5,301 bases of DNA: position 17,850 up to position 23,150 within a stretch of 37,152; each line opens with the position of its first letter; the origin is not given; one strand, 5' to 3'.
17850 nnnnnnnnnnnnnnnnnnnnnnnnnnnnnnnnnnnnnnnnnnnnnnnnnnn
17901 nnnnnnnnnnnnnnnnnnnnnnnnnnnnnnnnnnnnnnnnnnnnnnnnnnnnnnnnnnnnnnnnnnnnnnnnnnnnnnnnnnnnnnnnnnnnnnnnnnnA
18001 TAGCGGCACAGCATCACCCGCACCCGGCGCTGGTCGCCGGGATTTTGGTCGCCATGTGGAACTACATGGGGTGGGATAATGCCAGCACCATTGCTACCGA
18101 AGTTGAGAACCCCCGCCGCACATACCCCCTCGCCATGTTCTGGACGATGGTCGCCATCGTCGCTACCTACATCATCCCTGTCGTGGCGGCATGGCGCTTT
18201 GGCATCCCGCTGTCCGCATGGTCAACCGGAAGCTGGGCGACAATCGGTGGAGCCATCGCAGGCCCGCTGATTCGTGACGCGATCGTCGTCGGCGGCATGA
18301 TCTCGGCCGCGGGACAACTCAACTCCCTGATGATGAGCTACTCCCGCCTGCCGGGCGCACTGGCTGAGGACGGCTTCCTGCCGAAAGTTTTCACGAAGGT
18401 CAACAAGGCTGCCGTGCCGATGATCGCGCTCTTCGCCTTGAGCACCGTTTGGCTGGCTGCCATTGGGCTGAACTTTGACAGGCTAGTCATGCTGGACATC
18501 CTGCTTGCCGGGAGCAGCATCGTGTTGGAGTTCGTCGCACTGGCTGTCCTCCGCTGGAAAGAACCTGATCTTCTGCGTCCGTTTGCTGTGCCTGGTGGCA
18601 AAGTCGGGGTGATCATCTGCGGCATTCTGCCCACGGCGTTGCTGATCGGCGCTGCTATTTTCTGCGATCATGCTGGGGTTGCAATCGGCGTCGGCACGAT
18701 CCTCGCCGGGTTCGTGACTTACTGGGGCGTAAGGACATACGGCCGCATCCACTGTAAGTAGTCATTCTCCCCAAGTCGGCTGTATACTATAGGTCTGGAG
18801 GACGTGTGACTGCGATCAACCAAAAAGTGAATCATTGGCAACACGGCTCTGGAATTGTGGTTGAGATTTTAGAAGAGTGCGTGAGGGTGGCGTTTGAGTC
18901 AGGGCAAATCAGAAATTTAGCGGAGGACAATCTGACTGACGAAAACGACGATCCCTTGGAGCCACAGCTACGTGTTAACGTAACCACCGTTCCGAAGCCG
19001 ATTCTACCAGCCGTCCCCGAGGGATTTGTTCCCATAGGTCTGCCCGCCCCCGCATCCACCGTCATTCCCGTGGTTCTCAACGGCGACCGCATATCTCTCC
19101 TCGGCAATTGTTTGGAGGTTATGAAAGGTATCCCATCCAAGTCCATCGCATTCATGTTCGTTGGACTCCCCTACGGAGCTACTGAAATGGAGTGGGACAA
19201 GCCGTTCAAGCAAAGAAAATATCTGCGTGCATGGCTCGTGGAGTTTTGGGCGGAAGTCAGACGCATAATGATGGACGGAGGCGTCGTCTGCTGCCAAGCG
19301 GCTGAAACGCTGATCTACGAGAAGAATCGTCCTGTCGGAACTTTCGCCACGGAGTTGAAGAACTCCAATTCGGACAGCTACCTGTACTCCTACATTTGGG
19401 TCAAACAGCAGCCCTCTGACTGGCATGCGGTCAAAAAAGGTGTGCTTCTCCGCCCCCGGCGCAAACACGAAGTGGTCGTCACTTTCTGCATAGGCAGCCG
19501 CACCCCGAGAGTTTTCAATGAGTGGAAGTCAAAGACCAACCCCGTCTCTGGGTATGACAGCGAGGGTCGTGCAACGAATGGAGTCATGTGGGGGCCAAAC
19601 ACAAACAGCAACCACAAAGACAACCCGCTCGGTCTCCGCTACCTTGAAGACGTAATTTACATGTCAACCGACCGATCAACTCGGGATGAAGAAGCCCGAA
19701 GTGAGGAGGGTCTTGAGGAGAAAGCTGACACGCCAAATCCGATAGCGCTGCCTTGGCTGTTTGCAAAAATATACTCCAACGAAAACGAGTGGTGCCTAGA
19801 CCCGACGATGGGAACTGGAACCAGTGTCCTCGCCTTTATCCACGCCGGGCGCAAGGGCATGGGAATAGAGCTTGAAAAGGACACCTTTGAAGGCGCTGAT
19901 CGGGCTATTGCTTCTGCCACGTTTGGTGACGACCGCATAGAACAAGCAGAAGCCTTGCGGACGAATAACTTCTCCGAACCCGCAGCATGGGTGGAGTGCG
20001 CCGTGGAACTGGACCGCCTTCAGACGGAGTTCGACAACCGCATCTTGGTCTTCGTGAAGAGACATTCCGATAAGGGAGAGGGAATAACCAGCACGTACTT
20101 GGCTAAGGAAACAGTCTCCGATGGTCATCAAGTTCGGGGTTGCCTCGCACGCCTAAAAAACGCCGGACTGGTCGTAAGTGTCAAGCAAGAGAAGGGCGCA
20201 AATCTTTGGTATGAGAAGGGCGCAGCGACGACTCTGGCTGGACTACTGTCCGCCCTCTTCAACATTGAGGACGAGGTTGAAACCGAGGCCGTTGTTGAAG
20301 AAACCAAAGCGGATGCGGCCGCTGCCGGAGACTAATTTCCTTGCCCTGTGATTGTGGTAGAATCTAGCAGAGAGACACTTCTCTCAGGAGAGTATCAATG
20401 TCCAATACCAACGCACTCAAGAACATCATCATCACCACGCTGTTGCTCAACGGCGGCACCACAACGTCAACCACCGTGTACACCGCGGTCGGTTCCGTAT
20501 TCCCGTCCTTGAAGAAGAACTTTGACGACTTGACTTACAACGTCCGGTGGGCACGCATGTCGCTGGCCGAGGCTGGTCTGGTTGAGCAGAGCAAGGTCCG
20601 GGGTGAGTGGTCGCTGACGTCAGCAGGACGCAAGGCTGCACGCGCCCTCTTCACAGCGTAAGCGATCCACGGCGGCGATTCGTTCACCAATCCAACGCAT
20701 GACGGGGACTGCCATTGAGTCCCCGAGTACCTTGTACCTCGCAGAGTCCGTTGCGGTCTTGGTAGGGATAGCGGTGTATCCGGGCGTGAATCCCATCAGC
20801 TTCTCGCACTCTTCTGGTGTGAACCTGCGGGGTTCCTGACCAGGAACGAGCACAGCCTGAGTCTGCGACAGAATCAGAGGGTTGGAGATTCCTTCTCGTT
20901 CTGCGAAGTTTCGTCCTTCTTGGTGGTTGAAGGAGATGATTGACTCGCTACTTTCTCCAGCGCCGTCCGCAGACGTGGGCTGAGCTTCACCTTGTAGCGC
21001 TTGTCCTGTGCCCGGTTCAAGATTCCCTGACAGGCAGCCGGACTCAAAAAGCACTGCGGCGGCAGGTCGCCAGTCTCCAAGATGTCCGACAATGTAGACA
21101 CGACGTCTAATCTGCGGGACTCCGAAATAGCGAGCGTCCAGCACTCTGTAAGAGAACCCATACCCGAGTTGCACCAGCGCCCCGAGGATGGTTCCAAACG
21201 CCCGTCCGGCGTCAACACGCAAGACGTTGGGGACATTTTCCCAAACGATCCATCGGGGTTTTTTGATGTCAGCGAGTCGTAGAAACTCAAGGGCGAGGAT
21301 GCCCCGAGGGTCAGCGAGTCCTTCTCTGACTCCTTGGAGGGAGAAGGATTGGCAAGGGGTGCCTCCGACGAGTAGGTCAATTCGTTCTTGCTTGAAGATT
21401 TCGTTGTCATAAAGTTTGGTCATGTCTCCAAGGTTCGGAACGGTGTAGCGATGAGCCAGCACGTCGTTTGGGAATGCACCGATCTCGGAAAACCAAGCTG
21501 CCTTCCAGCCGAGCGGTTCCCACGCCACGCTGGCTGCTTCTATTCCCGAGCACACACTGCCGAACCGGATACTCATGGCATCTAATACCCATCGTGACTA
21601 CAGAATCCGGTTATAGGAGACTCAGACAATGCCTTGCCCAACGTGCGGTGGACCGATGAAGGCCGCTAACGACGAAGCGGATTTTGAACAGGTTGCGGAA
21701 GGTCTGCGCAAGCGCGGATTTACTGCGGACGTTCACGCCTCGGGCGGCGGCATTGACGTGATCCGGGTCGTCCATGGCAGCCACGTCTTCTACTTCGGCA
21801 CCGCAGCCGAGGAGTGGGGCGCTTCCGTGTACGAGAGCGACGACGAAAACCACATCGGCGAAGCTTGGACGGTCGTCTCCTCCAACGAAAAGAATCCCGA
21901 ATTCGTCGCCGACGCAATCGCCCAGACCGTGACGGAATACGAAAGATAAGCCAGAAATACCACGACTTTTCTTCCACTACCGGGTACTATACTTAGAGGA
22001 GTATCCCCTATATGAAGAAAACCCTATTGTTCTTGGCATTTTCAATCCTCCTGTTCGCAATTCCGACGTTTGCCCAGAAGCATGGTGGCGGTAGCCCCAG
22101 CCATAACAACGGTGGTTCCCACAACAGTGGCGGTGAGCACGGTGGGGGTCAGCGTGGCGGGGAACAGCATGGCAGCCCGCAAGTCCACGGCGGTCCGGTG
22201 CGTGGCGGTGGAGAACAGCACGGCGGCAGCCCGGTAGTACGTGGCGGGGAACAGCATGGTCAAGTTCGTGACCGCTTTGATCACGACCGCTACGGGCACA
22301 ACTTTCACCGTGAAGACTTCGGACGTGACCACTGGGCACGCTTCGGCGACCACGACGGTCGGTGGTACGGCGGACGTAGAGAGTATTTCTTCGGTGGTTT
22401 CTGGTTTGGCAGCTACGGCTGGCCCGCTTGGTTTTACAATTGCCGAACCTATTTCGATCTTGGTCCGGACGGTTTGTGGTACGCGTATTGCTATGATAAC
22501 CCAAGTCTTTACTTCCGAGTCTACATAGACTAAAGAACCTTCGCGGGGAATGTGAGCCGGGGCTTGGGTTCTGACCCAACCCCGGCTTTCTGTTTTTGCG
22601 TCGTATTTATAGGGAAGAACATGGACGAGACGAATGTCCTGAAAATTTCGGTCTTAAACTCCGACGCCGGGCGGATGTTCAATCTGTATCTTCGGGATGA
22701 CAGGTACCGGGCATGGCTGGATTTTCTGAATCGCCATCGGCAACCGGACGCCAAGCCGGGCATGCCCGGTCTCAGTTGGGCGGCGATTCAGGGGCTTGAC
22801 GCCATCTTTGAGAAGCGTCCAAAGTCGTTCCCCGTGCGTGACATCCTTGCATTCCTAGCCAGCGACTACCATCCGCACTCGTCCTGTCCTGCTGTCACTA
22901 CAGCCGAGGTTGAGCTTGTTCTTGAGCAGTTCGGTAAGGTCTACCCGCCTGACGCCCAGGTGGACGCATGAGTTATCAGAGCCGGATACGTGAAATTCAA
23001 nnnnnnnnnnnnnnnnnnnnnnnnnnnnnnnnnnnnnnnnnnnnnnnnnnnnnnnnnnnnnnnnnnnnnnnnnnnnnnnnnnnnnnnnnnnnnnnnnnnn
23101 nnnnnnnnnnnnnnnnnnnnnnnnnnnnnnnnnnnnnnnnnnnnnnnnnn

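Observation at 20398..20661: Free-standing Mrr-N-like winged-helix protein sandwiched between two orphan methyltransferases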

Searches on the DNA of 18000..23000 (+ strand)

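Call 5: search_dna_similar(query=window:18000-23000:+, collection=phages, mode=near)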
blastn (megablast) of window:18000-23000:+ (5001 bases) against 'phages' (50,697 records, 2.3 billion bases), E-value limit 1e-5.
No match.

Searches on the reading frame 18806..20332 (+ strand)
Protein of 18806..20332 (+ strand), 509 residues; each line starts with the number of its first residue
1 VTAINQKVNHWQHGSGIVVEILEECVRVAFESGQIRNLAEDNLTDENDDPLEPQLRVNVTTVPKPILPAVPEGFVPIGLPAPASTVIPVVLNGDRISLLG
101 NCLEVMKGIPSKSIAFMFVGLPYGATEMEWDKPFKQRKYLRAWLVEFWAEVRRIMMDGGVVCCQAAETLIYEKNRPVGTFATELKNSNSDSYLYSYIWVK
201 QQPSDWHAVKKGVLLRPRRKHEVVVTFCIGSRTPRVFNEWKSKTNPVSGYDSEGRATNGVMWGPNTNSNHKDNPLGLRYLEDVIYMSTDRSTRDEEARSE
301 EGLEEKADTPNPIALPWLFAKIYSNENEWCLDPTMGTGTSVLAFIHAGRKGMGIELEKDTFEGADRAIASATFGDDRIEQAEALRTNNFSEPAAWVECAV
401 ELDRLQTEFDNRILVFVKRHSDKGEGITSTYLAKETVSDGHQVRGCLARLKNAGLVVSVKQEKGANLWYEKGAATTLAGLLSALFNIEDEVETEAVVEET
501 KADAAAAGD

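Call 3: search_protein_families(library=pfam, proteins=[window:18806-20332:+], max_evalue=1)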
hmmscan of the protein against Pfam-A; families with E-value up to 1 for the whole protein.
window:18806-20332:+ (509 aa): 6 families
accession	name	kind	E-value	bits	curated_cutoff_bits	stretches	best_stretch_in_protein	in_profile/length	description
PF01555.25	N6_N4_Mtase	-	3.2e-18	66.9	26.7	1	121-362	8-217/221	DNA methylase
PF12802.13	MarR_2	-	0.012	16.2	27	1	412-461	9-55/61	MarR family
PF02082.26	Rrf2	-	0.018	15.6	30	1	411-464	9-61/132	Iron-dependent Transcriptional regulator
PF04182.18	B-block_TFIIIC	-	0.042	14.4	22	1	422-461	14-53/73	B-block binding subunit of TFIIIC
PF15631.11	Imm-NTF2-2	-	0.057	14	26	1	115-161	6-50/68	NTF2 fold immunity protein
PF08784.17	RPA_C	-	0.2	12.8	22.6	1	406-456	49-99/106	Replication protein A C terminal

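Call 6: search_protein_families(library=phrogs, proteins=[window:18806-20332:+], max_evalue=0.01)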
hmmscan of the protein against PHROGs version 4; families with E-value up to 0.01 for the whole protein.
window:18806-20332:+ (509 aa): 10 families
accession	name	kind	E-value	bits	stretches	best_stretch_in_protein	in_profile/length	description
phrog_67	-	other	1.5e-23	84.8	1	99-373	128-348/743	DNA methyltransferase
phrog_12862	-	unknown function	1e-13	52.4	1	100-231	8-116/149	-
phrog_6025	-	other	4.3e-12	47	1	99-216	16-125/192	DNA methyltransferase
phrog_18293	-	other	1.3e-09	39.1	1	309-369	48-108/119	methyltransferase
phrog_3008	-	other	4.8e-07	30.3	1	300-365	143-208/244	DNA methyltransferase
phrog_8769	-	other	5e-05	24.1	1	325-362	10-47/71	methyltransferase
phrog_498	-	other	0.00012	21.8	1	139-360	252-412/633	DNA methyltransferase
phrog_6952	-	other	0.00013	22.9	1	324-369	131-176/181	DNA methyltransferase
phrog_23148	-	unknown function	0.00027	22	1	279-362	62-140/165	-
phrog_16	-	DNA, RNA and nucleotide metabolism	0.0024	17.1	1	321-366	862-907/986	DNA helicase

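Call 36: search_protein_families(library=ncbifam, proteins=[window:18806-20332:+], max_evalue=0.1)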
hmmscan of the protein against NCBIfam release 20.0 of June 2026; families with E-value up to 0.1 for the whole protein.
window:18806-20332:+ (509 aa): 4 families
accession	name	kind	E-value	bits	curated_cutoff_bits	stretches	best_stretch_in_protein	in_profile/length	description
NF008572.0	PRK11524.1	equivalog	5.6e-08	32.2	292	2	92-161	12-82/294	adenine-specific DNA-methyltransferase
NF010253.0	PRK13699.1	subfamily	3e-06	27.1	244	1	322-365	159-202/226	DNA methyltransferase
NF050803.1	DnaMtaseCcrMCaul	equivalog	3.5e-05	22.9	830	1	276-377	152-256/350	adenine-specific DNA-methyltransferase CcrM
NF041852.1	trans_reg_HypR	equivalog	0.06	13.3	180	1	412-485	10-81/139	redox-sensitive transcriptional regulator HypR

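Call 37: search_protein_families(library=padloc, proteins=[window:18806-20332:+], max_evalue=0.01)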
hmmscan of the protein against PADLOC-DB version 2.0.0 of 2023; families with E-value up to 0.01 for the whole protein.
window:18806-20332:+ (509 aa): 22 families
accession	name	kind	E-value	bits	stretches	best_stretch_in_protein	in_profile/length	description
PDLC03251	MTase_II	-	7.7e-18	62.7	2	100-230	10-117/282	Type II methyltransferase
PDLC03350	MTase_II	-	7.8e-17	59.6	2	98-167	60-127/312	Type II methyltransferase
PDLC03283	MTase_II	-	4.4e-14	50.5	1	299-372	203-275/352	Type II methyltransferase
PDLC03353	MTase_II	-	8.3e-14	49.7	2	309-368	191-250/260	Type II methyltransferase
PDLC03371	MTase_II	-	2.8e-12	44.7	1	99-367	15-251/260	Type II methyltransferase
PDLC03299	MTase_II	-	2.2e-11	41.8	1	308-377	197-267/296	Type II methyltransferase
PDLC03265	MTase_II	-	8.4e-10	36.6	1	94-165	24-98/333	Type II methyltransferase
PDLC03387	MTase_II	-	8.6e-09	32.9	1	196-371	146-278/289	Type II methyltransferase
PDLC03228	MTase_II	-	3e-07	28.5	1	320-372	157-209/227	Type II methyltransferase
PDLC03246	MTase_II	-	6.6e-07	26.8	1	96-173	114-190/376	Type II methyltransferase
PDLC03216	MTase_II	-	7.3e-07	26.5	1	324-381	211-268/364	Type II methyltransferase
PDLC03351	MTase_II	-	2.6e-05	21.6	1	320-370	140-190/348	Type II methyltransferase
PDLC03738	oMTase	-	3.5e-05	20.7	0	309-382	206-280/376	orphan methyltransferase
PDLC03279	MTase_II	-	3.6e-05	20.3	1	306-366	522-582/587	Type II methyltransferase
PDLC03339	MTase_II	-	4.4e-05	20.4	1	309-372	212-275/399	Type II methyltransferase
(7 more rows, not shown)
